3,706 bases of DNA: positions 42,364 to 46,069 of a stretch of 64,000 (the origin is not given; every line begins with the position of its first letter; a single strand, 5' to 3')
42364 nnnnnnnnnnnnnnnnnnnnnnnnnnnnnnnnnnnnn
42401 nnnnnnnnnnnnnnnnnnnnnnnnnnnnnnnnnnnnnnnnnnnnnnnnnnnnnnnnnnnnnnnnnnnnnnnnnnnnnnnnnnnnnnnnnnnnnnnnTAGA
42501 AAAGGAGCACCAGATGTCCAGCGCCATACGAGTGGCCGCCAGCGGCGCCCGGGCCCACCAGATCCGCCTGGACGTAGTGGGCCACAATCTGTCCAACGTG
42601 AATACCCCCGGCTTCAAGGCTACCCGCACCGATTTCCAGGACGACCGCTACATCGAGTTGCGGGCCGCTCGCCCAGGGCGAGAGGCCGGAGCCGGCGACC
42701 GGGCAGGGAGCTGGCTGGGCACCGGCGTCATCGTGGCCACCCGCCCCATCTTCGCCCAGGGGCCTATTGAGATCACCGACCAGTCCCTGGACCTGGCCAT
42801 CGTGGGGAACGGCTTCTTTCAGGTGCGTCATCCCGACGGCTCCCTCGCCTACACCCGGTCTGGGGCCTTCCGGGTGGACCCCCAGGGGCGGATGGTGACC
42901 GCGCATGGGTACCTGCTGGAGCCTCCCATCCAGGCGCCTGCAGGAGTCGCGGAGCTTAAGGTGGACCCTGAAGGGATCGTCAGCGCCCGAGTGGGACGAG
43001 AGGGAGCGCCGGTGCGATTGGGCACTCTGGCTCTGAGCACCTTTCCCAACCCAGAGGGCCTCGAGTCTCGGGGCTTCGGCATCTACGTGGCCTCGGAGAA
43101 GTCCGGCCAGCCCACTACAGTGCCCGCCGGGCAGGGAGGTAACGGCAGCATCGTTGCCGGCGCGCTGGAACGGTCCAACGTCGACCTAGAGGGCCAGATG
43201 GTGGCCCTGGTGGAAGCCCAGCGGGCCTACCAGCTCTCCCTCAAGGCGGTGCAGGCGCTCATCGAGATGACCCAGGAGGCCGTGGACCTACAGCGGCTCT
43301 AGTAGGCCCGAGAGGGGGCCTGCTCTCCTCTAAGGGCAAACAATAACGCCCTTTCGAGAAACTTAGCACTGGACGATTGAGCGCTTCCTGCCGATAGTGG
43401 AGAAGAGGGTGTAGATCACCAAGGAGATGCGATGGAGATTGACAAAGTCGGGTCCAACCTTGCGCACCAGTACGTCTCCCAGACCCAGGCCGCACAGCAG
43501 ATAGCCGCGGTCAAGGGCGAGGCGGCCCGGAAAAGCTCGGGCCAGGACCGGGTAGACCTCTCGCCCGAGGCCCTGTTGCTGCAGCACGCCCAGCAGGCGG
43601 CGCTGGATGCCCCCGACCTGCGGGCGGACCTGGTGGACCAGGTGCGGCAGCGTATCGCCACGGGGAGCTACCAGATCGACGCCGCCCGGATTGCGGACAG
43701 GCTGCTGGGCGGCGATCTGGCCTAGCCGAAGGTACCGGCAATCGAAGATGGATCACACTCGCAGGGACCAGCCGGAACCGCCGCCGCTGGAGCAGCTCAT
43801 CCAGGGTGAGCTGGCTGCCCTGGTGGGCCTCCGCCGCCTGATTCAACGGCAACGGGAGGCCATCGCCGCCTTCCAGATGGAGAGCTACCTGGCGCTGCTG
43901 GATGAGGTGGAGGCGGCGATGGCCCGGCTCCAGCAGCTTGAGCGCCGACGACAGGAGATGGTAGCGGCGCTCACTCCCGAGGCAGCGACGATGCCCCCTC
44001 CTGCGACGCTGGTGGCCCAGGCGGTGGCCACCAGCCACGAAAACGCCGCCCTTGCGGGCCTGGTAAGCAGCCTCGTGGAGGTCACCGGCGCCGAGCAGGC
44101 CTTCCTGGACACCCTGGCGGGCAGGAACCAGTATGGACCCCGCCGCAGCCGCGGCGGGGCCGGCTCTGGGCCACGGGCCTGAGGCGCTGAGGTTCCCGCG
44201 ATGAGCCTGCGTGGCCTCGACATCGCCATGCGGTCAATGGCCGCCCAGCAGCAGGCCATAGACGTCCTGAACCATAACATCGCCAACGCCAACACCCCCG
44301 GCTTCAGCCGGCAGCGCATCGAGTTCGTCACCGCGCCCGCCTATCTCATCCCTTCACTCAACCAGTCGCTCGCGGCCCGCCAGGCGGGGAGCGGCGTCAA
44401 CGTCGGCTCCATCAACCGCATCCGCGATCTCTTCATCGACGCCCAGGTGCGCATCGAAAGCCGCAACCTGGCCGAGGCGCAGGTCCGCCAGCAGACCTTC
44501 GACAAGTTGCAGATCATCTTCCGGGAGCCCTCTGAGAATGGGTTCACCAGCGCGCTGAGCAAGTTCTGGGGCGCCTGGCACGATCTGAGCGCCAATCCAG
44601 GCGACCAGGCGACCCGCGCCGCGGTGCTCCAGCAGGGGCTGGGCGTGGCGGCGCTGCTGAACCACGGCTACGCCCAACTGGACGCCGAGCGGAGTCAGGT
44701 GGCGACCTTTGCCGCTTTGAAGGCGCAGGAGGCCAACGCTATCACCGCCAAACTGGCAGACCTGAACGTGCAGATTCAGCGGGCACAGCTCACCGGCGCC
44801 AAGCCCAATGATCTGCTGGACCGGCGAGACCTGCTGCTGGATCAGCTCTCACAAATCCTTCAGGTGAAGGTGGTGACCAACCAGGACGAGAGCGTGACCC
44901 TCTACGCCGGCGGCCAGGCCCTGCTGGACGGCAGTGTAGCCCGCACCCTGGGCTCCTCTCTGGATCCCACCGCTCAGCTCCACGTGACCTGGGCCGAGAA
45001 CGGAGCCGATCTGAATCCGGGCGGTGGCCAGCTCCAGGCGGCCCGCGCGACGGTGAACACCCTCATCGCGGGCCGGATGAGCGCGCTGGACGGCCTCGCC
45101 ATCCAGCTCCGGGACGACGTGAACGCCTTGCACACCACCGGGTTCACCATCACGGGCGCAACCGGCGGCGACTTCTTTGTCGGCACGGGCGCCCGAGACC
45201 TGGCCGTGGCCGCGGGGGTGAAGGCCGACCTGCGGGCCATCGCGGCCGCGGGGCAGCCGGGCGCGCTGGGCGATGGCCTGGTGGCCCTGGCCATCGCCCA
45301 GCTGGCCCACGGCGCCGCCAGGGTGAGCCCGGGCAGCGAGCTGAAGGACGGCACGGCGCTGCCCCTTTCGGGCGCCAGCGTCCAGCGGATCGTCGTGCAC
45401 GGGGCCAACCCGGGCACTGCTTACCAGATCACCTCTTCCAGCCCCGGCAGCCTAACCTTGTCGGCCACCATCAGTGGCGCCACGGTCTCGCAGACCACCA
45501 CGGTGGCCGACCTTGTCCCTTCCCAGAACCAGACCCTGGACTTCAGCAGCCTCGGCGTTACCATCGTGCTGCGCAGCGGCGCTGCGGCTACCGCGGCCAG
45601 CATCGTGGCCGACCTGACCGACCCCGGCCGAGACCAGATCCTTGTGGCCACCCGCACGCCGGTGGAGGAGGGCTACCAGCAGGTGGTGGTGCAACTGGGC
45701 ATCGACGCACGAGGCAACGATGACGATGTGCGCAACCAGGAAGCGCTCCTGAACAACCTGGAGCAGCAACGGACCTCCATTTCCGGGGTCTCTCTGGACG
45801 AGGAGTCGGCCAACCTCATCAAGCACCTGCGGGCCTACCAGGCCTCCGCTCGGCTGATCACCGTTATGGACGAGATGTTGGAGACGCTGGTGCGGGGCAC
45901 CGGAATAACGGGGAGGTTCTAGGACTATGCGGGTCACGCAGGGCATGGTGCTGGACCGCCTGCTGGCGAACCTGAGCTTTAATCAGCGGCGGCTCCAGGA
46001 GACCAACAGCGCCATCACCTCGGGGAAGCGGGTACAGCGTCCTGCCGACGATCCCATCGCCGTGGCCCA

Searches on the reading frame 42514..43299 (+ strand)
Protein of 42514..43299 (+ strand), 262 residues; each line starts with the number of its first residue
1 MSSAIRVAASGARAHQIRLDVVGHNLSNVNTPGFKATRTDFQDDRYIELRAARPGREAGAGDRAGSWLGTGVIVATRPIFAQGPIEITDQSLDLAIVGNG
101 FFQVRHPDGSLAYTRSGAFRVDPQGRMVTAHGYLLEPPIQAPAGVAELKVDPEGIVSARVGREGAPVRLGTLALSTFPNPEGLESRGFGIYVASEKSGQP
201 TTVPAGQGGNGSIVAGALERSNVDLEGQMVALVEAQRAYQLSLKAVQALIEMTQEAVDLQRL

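Call 6: search_protein_families(library=pfam, proteins=[window:42514-43299:+], max_evalue=0.01)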
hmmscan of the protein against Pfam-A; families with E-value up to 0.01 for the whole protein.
window:42514-43299:+ (262 aa): 3 families
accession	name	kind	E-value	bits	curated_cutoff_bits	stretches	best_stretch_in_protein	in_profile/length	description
PF22692.1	LlgE_F_G_D1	-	7.2e-23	81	27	1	95-158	1-64/64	Flagellar hook protein FlgE/F/G D1 domain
PF06429.18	Flg_bbr_C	-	8.3e-13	48.1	23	1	215-259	2-46/46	Flagellar basal body rod FlgEFG protein C-terminal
PF00460.25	Flg_bb_rod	-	1.8e-09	37.8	20.7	1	5-35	1-31/31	Flagella basal body rod protein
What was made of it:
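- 42514..43302 (+): flgG (distal rod). call 6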

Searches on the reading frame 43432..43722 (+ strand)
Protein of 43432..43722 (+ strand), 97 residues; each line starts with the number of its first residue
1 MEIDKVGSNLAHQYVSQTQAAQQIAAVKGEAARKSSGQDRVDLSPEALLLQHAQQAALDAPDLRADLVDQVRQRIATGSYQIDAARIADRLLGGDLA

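Call 6: search_protein_families(library=pfam, proteins=[window:43432-43722:+], max_evalue=0.01)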
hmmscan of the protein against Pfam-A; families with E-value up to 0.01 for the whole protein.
window:43432-43722:+ (97 aa): 1 family
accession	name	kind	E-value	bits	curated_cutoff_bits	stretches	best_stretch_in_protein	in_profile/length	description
PF04316.19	FlgM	-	3.6e-17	62.8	25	1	39-92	1-54/55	Anti-sigma-28 factor, FlgM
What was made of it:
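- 43432..43725 (+): flgM, the canonical anti-sigma-28 factor, present in the same cluster. Pfam FlgM 62.8 bits (call 6)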

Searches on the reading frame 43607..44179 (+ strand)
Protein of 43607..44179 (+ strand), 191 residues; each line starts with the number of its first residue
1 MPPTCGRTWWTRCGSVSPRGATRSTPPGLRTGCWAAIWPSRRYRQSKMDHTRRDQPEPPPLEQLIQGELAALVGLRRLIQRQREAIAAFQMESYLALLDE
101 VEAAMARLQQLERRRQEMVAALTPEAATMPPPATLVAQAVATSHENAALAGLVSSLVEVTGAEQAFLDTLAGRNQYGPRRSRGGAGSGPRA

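Call 6: search_protein_families(library=pfam, proteins=[window:43607-44179:+], max_evalue=0.01)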
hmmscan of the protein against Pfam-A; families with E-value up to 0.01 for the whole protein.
window:43607-44179:+ (191 aa): 1 family
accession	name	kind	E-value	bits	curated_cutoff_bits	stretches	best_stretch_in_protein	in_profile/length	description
PF05130.17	FlgN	-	6.7e-10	40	30.5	1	61-160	6-101/147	FlgN protein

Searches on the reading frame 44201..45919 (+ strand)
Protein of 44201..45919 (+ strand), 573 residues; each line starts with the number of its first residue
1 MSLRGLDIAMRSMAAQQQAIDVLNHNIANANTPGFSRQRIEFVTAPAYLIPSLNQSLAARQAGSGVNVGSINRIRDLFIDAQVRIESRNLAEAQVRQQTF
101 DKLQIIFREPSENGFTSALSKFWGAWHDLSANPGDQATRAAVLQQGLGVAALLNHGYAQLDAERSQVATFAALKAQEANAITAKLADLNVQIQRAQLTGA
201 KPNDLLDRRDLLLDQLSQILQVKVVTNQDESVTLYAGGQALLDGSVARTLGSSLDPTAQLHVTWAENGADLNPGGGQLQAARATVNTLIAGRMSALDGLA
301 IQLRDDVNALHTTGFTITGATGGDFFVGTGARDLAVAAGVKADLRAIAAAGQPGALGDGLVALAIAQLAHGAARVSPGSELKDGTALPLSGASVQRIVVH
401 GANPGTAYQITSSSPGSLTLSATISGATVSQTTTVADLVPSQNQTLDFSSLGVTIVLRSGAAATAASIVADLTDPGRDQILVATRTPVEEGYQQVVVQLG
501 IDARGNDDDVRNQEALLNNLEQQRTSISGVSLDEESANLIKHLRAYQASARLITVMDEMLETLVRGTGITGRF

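Call 72: find_related_loci(query=window:44201-45919:+, collection=metagenome_contigs, flank=10000)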
Query window:44201-45919:+ (573 aa) in metagenome_contigs; peptide patterns used: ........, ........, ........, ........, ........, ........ (x = any residue, [..] = any of these).
181 stretches matched a pattern; 5 encode a relative of the query (tblastn E <= 1e-3); 5 distinct loci.
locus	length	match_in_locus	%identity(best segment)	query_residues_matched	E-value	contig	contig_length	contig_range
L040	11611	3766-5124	32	5-571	8e-52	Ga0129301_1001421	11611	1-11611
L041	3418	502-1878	31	5-572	7e-49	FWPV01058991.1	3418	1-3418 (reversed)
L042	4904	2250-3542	32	2-571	9e-38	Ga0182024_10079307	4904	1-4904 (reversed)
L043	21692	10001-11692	34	5-569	7e-65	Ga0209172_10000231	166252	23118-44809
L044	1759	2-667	42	208-571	2e-16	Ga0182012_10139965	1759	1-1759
